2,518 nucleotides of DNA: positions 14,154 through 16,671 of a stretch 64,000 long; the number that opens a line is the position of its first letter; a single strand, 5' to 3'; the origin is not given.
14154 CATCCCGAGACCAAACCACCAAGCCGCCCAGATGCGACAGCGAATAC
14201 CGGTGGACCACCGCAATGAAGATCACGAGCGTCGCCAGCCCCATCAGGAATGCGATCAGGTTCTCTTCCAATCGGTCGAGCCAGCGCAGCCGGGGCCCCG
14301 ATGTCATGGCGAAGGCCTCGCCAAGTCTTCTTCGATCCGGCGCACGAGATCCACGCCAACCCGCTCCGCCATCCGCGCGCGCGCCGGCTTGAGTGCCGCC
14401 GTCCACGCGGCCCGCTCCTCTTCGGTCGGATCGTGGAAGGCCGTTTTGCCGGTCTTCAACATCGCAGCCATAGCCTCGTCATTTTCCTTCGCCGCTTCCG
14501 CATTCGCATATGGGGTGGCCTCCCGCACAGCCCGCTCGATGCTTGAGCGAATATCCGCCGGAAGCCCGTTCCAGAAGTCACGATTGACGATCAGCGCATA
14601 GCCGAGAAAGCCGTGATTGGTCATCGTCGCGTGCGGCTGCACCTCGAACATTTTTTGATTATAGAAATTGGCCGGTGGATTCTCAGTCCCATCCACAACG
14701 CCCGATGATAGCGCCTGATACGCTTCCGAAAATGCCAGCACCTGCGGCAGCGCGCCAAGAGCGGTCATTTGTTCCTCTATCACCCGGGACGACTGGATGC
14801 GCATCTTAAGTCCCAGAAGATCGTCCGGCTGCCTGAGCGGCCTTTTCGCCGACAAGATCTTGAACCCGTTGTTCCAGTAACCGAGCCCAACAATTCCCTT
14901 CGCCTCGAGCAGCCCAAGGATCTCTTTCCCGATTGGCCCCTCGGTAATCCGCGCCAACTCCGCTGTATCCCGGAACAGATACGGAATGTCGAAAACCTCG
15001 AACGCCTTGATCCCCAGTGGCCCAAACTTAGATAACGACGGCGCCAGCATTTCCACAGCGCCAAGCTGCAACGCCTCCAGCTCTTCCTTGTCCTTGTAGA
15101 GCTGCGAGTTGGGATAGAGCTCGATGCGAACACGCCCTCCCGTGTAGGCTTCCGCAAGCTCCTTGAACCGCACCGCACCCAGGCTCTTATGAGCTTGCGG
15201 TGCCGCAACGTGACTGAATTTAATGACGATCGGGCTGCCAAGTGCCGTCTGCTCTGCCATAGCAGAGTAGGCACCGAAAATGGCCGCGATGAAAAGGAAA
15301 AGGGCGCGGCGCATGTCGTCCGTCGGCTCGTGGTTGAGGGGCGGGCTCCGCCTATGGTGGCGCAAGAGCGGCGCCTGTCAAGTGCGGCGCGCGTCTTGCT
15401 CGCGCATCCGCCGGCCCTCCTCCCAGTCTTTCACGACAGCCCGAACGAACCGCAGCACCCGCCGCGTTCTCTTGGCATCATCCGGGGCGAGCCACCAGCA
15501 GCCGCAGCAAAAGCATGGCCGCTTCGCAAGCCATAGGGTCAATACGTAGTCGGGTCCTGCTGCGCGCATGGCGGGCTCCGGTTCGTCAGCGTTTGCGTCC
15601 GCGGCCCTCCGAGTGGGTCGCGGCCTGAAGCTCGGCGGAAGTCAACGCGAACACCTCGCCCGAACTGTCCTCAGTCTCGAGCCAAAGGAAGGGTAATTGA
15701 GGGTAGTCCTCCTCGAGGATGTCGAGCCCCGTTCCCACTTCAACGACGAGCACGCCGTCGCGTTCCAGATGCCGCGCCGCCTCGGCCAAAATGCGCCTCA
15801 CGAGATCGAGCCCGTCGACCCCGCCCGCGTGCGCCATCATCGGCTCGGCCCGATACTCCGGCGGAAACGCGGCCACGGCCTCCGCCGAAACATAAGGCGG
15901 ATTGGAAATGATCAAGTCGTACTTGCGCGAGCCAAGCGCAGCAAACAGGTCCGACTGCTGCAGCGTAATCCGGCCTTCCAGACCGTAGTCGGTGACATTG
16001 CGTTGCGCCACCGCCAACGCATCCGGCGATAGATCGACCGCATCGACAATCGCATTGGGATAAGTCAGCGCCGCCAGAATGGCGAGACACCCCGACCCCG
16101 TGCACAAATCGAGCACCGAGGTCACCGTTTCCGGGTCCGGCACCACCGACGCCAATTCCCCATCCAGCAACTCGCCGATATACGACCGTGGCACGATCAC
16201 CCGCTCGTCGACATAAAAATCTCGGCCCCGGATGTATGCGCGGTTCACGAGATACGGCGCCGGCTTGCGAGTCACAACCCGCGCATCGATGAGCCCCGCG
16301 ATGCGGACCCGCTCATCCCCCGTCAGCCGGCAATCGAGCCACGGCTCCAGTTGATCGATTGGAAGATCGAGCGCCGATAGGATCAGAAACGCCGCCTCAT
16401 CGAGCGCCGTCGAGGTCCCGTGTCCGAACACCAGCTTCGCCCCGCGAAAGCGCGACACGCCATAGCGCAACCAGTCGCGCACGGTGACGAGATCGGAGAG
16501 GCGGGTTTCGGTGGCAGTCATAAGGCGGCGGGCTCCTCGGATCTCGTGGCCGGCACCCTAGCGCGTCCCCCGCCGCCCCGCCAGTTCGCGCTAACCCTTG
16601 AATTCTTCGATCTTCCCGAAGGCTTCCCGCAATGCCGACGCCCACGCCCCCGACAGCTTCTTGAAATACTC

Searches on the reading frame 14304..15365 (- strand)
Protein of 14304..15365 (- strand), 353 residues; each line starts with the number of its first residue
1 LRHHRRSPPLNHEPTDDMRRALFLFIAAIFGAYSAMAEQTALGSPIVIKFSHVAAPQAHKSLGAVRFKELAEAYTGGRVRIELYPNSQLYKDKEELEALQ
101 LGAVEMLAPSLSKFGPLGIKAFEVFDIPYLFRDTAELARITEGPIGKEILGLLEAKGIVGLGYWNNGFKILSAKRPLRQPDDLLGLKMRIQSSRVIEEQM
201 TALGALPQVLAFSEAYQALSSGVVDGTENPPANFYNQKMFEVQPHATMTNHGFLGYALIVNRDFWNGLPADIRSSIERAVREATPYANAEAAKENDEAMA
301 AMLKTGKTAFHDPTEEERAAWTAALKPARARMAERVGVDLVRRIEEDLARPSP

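Call 39: search_protein_families(library=pfam, proteins=[window:14304-15365:-], max_evalue=0.001)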
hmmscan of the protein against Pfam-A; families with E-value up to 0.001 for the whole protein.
window:14304-15365:- (353 aa): 1 family
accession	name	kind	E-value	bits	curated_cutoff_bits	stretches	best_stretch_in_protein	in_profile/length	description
PF03480.18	DctP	-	8.7e-98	327.6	23.4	1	50-334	1-284/286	Bacterial extracellular solute-binding protein, family 7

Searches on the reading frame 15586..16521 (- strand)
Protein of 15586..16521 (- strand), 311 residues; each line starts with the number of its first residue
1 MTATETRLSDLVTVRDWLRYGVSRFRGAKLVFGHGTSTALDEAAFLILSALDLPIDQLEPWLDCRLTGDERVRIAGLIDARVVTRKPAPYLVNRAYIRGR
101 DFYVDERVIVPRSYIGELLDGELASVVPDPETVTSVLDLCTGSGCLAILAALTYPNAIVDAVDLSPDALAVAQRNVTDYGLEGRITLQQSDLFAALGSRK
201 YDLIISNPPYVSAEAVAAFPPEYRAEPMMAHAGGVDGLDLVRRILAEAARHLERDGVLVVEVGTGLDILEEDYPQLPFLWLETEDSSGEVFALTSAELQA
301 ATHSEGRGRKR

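Call 39: search_protein_families(library=pfam, proteins=[window:15586-16521:-], max_evalue=0.001)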
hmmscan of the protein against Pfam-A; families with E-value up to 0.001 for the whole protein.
window:15586-16521:- (311 aa): 11 families
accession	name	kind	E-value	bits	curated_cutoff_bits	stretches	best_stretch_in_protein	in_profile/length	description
PF05175.20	MTS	-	1.1e-18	68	23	1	132-215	31-113/170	Methyltransferase small domain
PF13649.12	Methyltransf_25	-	2.3e-11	44.7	27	1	136-212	1-78/97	Methyltransferase domain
PF13847.12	Methyltransf_31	-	3.8e-10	40.1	27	1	134-260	5-109/145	Methyltransferase domain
PF06325.19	PrmA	-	2.6e-08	34.2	22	1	133-207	162-233/296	Ribosomal protein L11 methyltransferase (PrmA)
PF01170.24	UPF0020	-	1.6e-07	31.6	22.3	1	140-211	36-132/197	RMKL-like, methyltransferase domain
PF09445.16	Methyltransf_15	-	1.1e-06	28.8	22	1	134-209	2-80/165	RNA cap guanine-N2 methyltransferase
PF08242.18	Methyltransf_12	-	5.4e-06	27.5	30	1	137-207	1-72/98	Methyltransferase domain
PF08241.18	Methyltransf_11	-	7.2e-06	27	21.2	0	137-207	1-67/95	Methyltransferase domain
PF03602.21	Cons_hypoth95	-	1.6e-05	25.1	24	1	135-215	44-128/182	Conserved hypothetical protein 95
PF13489.12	Methyltransf_23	-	0.00038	20.7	27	0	118-262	8-118/164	Methyltransferase domain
PF12847.13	Methyltransf_18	-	0.00063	20.2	27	0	133-205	15-87/151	Methyltransferase domain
